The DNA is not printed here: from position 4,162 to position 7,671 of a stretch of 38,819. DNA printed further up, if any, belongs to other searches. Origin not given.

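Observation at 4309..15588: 3759-aa polyvalent protein (ART-like + N6-MTase + SF2 helicase + HExxH peptidase) encoded in the virion module: candidate injected counter-defence effector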

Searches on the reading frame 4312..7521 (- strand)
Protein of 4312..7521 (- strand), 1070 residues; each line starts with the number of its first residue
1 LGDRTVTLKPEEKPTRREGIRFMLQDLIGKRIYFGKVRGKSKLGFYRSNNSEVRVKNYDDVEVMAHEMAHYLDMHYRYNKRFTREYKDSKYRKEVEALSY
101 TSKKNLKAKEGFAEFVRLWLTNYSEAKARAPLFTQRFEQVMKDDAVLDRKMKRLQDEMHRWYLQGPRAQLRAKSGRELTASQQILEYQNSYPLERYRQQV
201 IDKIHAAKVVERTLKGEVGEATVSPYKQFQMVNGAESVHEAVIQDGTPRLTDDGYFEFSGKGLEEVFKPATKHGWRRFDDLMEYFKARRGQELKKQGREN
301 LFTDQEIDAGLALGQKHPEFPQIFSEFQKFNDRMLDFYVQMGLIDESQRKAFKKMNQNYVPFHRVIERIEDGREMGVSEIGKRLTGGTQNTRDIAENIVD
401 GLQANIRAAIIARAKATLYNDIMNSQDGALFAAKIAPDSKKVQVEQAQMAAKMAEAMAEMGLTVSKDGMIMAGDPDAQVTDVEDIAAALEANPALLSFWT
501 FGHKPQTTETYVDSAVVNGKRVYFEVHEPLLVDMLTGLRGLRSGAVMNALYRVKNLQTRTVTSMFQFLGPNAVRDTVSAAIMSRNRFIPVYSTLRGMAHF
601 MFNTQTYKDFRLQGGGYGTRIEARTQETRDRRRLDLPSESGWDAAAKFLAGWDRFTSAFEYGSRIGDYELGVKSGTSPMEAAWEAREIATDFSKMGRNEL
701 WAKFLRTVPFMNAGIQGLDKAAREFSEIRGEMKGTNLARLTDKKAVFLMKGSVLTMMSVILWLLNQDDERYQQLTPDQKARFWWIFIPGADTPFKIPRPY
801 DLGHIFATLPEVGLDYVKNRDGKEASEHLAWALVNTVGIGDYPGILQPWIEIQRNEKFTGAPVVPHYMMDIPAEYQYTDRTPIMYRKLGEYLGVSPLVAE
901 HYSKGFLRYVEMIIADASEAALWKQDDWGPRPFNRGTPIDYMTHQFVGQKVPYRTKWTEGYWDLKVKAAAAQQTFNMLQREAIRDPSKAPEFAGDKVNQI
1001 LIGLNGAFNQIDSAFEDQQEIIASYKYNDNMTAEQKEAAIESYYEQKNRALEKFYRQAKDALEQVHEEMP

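Call 24: search_dna_similar(query=window:4312-7521:-, collection=phages, mode=protein, max_rows=40, max_evalue=0.001)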
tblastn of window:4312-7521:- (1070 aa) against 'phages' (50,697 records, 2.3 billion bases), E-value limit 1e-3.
Records with a match: 231; places in all: 231; records where one place covers at least 80% of the query: 21.
Best place of each record, by identity: 60-80% 2; <60% 229.
By first word of the organism name: Stx2a-converting 77; Escherichia 69; Vibrio 19; Bacillus 14; Stx2-converting 12; Pelagibacter 6; Shigella 6; Stx 6; Enterobacteria 5; Stx1 4; and 10 more.
By host as written in the record: - 98; Vibrio crassostreae 10; Escherichia coli K514 (EHEC) 7; Bacillus megaterium 6; Escherichia coli 5; Bacillus megaterium Km 5; Escherichia coli O157:H7 4; Vibrio tasmaniensis 3; and 70 more.
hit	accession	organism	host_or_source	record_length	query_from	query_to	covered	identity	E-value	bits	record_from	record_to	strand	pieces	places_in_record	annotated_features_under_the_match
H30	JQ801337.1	Vibrio phage VvAW1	Vibrio vulnificus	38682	1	1069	100%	70.9%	0e+0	1572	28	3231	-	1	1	DNA methylase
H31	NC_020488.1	Vibrio phage VvAW1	Vibrio vulnificus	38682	1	1069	100%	70.9%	0e+0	1572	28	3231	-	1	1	DarB-like antirestriction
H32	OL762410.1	Vibrio phage vB_ValP_FGH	Vibrio alginolyticus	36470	8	1068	99%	37.9%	0e+0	653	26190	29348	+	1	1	hypothetical protein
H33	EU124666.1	Thalassomonas phage BA3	Thalassomonas loyana LMG 22536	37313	8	1068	99%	37.9%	0e+0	652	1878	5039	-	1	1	hypothetical protein (x2)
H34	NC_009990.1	Thalassomonas phage BA3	Thalassomonas loyana LMG 22536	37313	8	1068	99%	37.9%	0e+0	652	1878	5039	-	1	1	hypothetical protein (x2)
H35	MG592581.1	Vibrio phage 1.211.A._10N.222.52.F11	Vibrio tasmaniensis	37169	8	1068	99%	37.5%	0e+0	654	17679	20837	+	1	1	N-6 adenine-specific DNA methylase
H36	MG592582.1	Vibrio phage 1.211.B._10N.222.52.F11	Vibrio tasmaniensis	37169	8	1068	99%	37.5%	0e+0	654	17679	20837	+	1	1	N-6 adenine-specific DNA methylase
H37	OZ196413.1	Vibrio phage D478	Seawater and oysters mix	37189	8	1068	99%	37.4%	0e+0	650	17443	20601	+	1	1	hypothetical protein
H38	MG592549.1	Vibrio phage 1.183.O._10N.286.48.B7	Vibrio sp.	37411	8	1068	99%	37.4%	0e+0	650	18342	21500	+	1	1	coil containing protein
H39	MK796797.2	Shewanella phage X14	Shewanella inventionis KX27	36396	8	1068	99%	37.4%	0e+0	650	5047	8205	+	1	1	DNA methylase subunit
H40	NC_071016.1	Shewanella phage X14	Shewanella inventionis KX27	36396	8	1068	99%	37.4%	0e+0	650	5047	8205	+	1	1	DNA methylase subunit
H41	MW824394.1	Vibrio phage 41E34.2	Vibrio crassostreae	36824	8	1068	99%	37.4%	0e+0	649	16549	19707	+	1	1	putative methyltransferase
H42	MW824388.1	Vibrio phage 24E30.2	Vibrio crassostreae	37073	8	1068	99%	37.4%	0e+0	649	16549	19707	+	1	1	hypothetical protein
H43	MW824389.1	Vibrio phage 24E35.2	Vibrio crassostreae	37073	8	1068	99%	37.4%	0e+0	649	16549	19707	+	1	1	hypothetical protein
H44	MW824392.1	Vibrio phage 34E29.1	Vibrio crassostreae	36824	8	1068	99%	37.4%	0e+0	649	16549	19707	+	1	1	hypothetical protein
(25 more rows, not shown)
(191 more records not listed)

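Call 27: find_homologous_proteins(query=window:4312-7521:-, max_evalue=0.00001)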
Query window:4312-7521:- (1070 aa): 104 proteins with E <= 0.00001 among 8000 candidates.
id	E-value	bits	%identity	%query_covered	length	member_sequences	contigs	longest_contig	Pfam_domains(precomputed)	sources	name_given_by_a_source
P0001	0.0e+0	1695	71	94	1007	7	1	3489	PF18857.7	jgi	jgi:hypothetical protein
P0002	0.0e+0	1575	63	100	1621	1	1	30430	PF18760.8,PF18857.7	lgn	-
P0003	0.0e+0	1555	62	100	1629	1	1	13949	PF18760.8,PF18857.7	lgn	-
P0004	0.0e+0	1546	63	100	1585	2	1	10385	PF18857.7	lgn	-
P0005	0.0e+0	1545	61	100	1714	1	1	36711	PF18760.8,PF18857.7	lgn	-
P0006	0.0e+0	1537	62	100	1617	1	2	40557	PF18857.7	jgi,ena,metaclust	metaclust:\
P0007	0.0e+0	1460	60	100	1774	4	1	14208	PF18857.7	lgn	-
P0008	0.0e+0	1369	56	100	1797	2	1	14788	PF00271.38,PF18857.7,PF28555.1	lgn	-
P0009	0.0e+0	1347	55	99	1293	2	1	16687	PF18857.7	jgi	jgi:hypothetical protein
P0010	0.0e+0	1149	51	99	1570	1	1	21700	PF18857.7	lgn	-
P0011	0.0e+0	1083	72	61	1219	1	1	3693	PF00271.38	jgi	jgi:hypothetical protein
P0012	0.0e+0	1041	47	98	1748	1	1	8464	PF18857.7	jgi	jgi:hypothetical protein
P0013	0.0e+0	1034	46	100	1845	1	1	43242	PF18857.7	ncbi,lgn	ncbi:MAG: LPD38 domain-containing protein [Pseudomonadota bacterium]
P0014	1.4e-278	945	45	100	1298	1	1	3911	PF18857.7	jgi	-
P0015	2.8e-245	835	39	98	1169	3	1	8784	PF18857.7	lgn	-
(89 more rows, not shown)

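Call 30: find_encoding_contigs(protein=P0002, flank=10000, max_places=2)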
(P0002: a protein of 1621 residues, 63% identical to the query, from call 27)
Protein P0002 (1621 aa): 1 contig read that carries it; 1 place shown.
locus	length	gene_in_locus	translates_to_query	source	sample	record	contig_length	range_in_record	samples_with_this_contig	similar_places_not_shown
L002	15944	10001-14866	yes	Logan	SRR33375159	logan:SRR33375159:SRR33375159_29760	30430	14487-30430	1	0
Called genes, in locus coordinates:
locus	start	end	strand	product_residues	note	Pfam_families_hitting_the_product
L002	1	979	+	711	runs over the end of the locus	PF16510:P22_portal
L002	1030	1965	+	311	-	-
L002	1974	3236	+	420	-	PF11651:P22_CoatProtein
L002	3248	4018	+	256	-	PF27114:Phage_tail_beta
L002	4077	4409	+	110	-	-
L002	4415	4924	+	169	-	-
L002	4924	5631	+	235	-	-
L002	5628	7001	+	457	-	PF11134:Phage_stabilise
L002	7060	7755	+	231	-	-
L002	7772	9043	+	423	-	-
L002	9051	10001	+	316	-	-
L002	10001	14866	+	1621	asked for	PF18760:ART-PolyVal, PF18857:LPD38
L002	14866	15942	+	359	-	?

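Call 35: search_protein_families(library=pfam, proteins=[P0002, P0013], max_evalue=0.01)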
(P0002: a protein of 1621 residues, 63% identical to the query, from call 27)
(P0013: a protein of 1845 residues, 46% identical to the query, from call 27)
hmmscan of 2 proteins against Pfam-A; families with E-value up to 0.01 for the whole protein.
P0002 (1621 aa): 2 families
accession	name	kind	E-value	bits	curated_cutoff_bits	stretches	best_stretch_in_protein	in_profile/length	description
PF18857.6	LPD38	-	9.2e-38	130.7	27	1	1318-1472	1-175/189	Large polyvalent protein associated domain 38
PF18760.7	ART-PolyVal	-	6.9e-12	46.7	31.2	1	389-496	8-134/140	ADP-Ribosyltransferase in polyvalent proteins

P0013 (1845 aa): 1 family
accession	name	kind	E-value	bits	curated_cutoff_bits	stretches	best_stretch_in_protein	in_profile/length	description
PF18857.6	LPD38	-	1.5e-28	100.6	27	1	1544-1695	1-170/189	Large polyvalent protein associated domain 38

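Call 52: predict_structure(alignment_id=A1)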
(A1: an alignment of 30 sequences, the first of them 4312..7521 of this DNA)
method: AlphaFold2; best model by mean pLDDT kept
length: 1070 residues; sequences in the alignment: 30
mean_pLDDT: 74.4   pTM: 0.61
mean pLDDT of the five models: 74.4, 72.7, 71.8, 65.1, 64.0
residues with pLDDT >= 90: 88; 70-90: 641; 50-70: 263; < 50: 78
segments of 3 or more residues with pLDDT < 50: 175-195, 363-386, 439-443, 500-502, 542-544, 619-629, 836-841
pLDDT, mean of each block of 10 residues (from residue 1): 66 68 66 53 59 61 80 66 84 87 81 89 86 89 83 84 72 50 36 51 79 82 88 82 89 89 87 81 85 72 79 87 91 89 81 72 39 33 47 72 82 89 80 66 58 70 64 56 78 62 55 79 76 70 54 63 67 80 85 87 89 71 38 58 55 65 89 91 82 59 63 70 72 68 78 81 83 82 82 81 77 76 65 50 62 74 76 82 87 88 74 80 88 73 75 83 83 86 79 84 85 82 90 90 90 88 75
secondary structure, 60 per line:
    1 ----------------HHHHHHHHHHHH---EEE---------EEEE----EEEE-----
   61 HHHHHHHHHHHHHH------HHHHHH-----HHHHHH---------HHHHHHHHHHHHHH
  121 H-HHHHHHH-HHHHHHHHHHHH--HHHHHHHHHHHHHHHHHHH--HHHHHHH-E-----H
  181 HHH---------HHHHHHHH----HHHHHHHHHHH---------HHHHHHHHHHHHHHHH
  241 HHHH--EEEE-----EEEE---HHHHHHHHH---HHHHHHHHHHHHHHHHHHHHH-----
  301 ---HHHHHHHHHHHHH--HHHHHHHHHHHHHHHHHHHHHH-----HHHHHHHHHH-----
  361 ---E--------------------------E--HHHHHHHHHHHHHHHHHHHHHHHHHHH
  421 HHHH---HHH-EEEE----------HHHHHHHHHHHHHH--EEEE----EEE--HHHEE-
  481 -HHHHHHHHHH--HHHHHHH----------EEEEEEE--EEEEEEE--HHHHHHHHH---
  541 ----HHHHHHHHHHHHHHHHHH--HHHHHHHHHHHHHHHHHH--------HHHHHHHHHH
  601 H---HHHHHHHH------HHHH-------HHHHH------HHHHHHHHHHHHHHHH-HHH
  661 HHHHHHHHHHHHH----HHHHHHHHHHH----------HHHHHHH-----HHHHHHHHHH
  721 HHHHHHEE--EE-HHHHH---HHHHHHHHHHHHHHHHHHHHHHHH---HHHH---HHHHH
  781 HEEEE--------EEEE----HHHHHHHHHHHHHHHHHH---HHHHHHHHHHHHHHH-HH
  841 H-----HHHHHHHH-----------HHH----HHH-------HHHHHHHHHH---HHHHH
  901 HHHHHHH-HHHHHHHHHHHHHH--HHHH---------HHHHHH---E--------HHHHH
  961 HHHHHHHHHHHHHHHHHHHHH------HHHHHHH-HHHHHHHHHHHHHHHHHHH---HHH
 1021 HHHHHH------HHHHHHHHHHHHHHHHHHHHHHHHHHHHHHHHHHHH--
elements in order (helices of 4 or more, strands of 3 or more residues): H17-28 E32-34 E44-47 E52-55 H61-74 H81-86 H92-97 H107-121 H123-129 H131-142 H145-163 H166-172 H180-183 H193-200 H205-215 H225-244 E247-250 E256-259 H263-271 H275-295 H304-316 H319-340 H346-355 H394-424 E432-435 H446-459 E462-465 E470-472 H482-491 H494-500 E511-517 E520-526 H529-537 H545-562 H565-582 H591-601 H605-612 H619-622 H630-634 H641-656 H658-673 H678-688 H699-705 H711-726 H734-738 H742-765 H769-772 H776-781 E782-785 E794-797 H802-819 H823-837 H847-854 H883-892 H896-907 H909-922 H925-928 H938-943 H956-981 H988-994 H996-1014 H1018-1026 H1033-1068

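Call 54: fold_search(model_id=the predicted structure, library=pdb)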
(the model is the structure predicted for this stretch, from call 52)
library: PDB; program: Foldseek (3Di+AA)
matches with E <= 10: 106; with E <= 0.001: 0
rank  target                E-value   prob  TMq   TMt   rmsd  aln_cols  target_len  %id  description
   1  6qxa_D                1.3e-01  0.08  0.08  0.09  31.8       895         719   10  Structure of membrane bound pyrophosphatase from Thermotoga maritima in complex with imidodiphosphate and N-[(2-amino- (released 2019-04-10)
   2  5lzr_A                1.5e-01  0.10  0.09  0.11  30.6       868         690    9  Crystal structure of Thermotoga maritima sodium pumping membrane integral pyrophosphatase in complex with tungstate an (released 2016-12-14)
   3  8b24_A                1.7e-01  0.07  0.08  0.10  31.4       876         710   10  Time-resolved structure of K+-dependent Na+-PPase from Thermotoga maritima 3600-seconds post reaction initiation with  (released 2024-01-17)
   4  4av3_A                2.1e-01  0.06  0.08  0.09  30.8       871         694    9  Crystal structure of Thermotoga Maritima sodium pumping membrane integral pyrophosphatase with metal ions in active si (released 2012-08-08)
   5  8b71_A                4.2e-01  0.09  0.07  0.11  24.9       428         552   12  Upright KimA dimer with bound c-di-AMP from B. subtilis (released 2023-01-18)
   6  8b21_B                4.2e-01  0.04  0.06  0.08  31.6       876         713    9  Time-resolved structure of K+-dependent Na+-PPase from Thermotoga maritima 0-60-seconds post reaction initiation with  (released 2024-01-17)
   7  6cz6_D                4.4e-01  0.75  0.07  0.20  12.7       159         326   17  Mycobacterium tuberculosis transcriptional regulator (released 2019-04-17)
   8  6cz6_A                5.0e-01  0.75  0.07  0.20  12.6       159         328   17  Mycobacterium tuberculosis transcriptional regulator (released 2019-04-17)
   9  6cyy_A                5.2e-01  0.75  0.08  0.21  12.1       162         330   19  Mycobacterium tuberculosis transcriptional regulator (released 2019-04-17)
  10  4av3_B                5.2e-01  0.05  0.06  0.08  26.8       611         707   10  Crystal structure of Thermotoga Maritima sodium pumping membrane integral pyrophosphatase with metal ions in active si (released 2012-08-08)
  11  6qxa_B                5.2e-01  0.04  0.08  0.09  31.5       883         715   10  Structure of membrane bound pyrophosphatase from Thermotoga maritima in complex with imidodiphosphate and N-[(2-amino- (released 2019-04-10)
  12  8b21_A                5.9e-01  0.05  0.08  0.10  31.6       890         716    8  Time-resolved structure of K+-dependent Na+-PPase from Thermotoga maritima 0-60-seconds post reaction initiation with  (released 2024-01-17)
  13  6cz6_C                6.7e-01  0.69  0.08  0.20  12.4       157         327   18  Mycobacterium tuberculosis transcriptional regulator (released 2019-04-17)
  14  8jd9_A                8.2e-01  0.04  0.07  0.07  31.0       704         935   10  Cyro-EM structure of the Na+/H+ antipoter SOS1 from Arabidopsis thaliana,class1 (released 2023-11-08)
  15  5lzr_B                8.9e-01  0.04  0.08  0.10  29.1       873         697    9  Crystal structure of Thermotoga maritima sodium pumping membrane integral pyrophosphatase in complex with tungstate an (released 2016-12-14)
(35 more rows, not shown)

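Call 56: fold_search(model_id=the predicted structure, library=viral)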
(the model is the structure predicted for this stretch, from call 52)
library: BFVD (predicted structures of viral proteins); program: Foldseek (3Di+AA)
matches with E <= 10: 241; with E <= 0.001: 73
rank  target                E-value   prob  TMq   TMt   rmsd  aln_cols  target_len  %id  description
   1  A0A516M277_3          2.1e-81  1.00  0.45  0.42  25.4       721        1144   98  (no name in the UniProt tables at hand)
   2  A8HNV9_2              3.3e-67  1.00  0.69  0.57  25.6      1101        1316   37  (no name in the UniProt tables at hand)
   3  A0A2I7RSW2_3          9.3e-38  1.00  0.68  0.66  14.5      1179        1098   21  (no name in the UniProt tables at hand)
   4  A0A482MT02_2          2.1e-36  1.00  0.66  0.64  21.0      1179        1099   20  Large polyvalent protein associated domain-containing protein [Escherichia phage PTXU04]
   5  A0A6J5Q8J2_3          5.5e-36  1.00  0.64  0.64   6.9       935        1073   22  RelA/SpoT [uncultured Caudovirales phage]
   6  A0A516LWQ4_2          1.1e-35  1.00  0.67  0.73   6.6       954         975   23  (no name in the UniProt tables at hand)
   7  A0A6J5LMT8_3          5.9e-32  1.00  0.63  0.62   4.7       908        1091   22  Uncharacterized protein [uncultured Caudovirales phage]
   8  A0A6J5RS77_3          2.7e-31  1.00  0.63  0.56   6.2       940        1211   19  Uncharacterized protein [uncultured Caudovirales phage]
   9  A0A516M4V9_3          3.8e-31  1.00  0.61  0.61   7.1       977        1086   19  (no name in the UniProt tables at hand)
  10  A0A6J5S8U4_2          8.2e-31  1.00  0.55  0.44  11.4      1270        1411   17  Large polyvalent protein associated domain-containing protein [uncultured Caudovirales phage]
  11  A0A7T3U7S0            1.3e-29  1.00  0.63  0.54  12.2      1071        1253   18  (no name in the UniProt tables at hand)
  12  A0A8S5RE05            2.0e-29  1.00  0.57  0.46  24.9      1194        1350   17  Type I restriction enzyme Methylase [virus sp. ctqq75]
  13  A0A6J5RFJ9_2          3.8e-29  1.00  0.62  0.55   6.5       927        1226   17  Large polyvalent protein associated domain-containing protein [uncultured Caudovirales phage]
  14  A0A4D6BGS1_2          5.9e-29  1.00  0.63  0.49   7.6       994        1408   18  (no name in the UniProt tables at hand)
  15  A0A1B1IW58            7.3e-29  1.00  0.62  0.48  12.3      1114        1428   16  (no name in the UniProt tables at hand)
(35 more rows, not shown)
